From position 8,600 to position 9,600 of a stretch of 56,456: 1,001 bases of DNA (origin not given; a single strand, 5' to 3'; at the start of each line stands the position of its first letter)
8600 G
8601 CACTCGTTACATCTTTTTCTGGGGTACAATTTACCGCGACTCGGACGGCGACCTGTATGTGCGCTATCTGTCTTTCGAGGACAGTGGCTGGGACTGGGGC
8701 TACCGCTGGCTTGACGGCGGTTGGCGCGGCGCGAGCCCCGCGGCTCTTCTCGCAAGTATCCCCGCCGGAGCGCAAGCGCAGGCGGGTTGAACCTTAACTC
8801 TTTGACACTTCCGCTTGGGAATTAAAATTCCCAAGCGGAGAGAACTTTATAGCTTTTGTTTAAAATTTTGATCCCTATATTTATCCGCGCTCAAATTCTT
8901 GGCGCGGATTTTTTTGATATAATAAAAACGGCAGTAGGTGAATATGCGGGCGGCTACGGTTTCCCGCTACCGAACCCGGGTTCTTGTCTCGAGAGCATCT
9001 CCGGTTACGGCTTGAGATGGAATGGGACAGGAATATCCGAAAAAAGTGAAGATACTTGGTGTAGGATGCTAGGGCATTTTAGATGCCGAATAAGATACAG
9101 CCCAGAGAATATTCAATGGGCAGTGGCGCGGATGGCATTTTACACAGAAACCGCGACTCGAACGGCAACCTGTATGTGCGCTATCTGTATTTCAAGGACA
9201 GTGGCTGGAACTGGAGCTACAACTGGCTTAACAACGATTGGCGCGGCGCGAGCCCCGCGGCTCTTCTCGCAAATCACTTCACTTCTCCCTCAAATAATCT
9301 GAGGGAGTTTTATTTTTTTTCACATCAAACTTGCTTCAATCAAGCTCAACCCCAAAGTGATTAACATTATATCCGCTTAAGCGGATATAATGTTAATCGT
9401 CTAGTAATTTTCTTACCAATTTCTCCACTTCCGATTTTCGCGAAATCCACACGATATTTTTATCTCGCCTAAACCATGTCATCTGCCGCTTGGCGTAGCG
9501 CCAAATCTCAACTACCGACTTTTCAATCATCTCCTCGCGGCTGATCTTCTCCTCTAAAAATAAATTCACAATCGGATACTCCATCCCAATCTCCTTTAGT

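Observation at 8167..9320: DGR-type VR/TR pair with adenine-only mismatches, but no reverse transcriptase or Avd in the window; the TR looks like a stand-alone ncRNA gene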

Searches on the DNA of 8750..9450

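Call 30: search_rna_families(source=window, start=8750, end=9450, threshold=evalue, max_evalue=10)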
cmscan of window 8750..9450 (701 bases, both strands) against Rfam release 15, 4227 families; matches with E-value up to 10: 18.
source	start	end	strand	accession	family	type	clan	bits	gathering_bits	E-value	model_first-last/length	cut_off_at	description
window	9355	9402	+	RF03701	mir-4041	Gene; miRNA;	-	31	74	0.00089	1-54/54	no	mir-4041 microRNA precursor family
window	9355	9402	-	RF03701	mir-4041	Gene; miRNA;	-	30.7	74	0.001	1-54/54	no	mir-4041 microRNA precursor family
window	8848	8922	+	RF00519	suhB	Gene; sRNA;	CL00108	25.9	41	0.004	1-77/77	no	Makes More Granules Regulator RNA (mmgR)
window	8790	8900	-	RF02310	TtnuHACA2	Gene; snRNA; snoRNA; HACA-box;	-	25.4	100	0.13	1-121/121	no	Tetrahymena snoRNA TtnuHACA2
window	8879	8976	-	RF02450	ncr1175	Gene; sRNA;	-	23.2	60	0.089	1-110/110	no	Bacillus sRNA ncr1175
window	8908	8998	+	RF01492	rli28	Gene; sRNA;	-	22.1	45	1.8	1-186/186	no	Listeria sRNA rli28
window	8842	8925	+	RF02732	JA04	Gene; sRNA;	-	21.2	81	1.8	1-81/81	no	Aggregatibacter sRNA JA04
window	8787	8863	+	RF03789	MIR5269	Gene; miRNA;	-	20.3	60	0.61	1-80/80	no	MIR5269 microRNA precursor family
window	9355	9446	-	RF03162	TD-2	Gene; sRNA;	CL00124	20.2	48.7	2.3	1-98/98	no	TD-2 RNA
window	9320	9411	-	RF02748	FtrB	Gene; sRNA;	-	18.8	66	2.2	1-115/115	no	Francisella sRNA B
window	8832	8919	+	RF02529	SSRC8_1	Gene; sRNA;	-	18.3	80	1.2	1-150/150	no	Streptococcus sRNA SSRC8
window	8801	8915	+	RF01456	VrrA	Gene; antisense;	-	18.2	50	1.7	1-140/140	no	Vibrio regulatory RNA of OmpA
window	9298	9327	-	RF02925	6A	Gene; sRNA;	-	15.9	41.2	6.5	1-52/52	no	6A RNA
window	9269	9333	-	RF00087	SNORD26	Gene; snRNA; snoRNA; CD-box;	CL00050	14.1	44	7.9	1-76/76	no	Small nucleolar RNA SNORD26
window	8957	9014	-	RF01679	P36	Gene; sRNA;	-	14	36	5.4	1-61/61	no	Pseudomonas sRNA P36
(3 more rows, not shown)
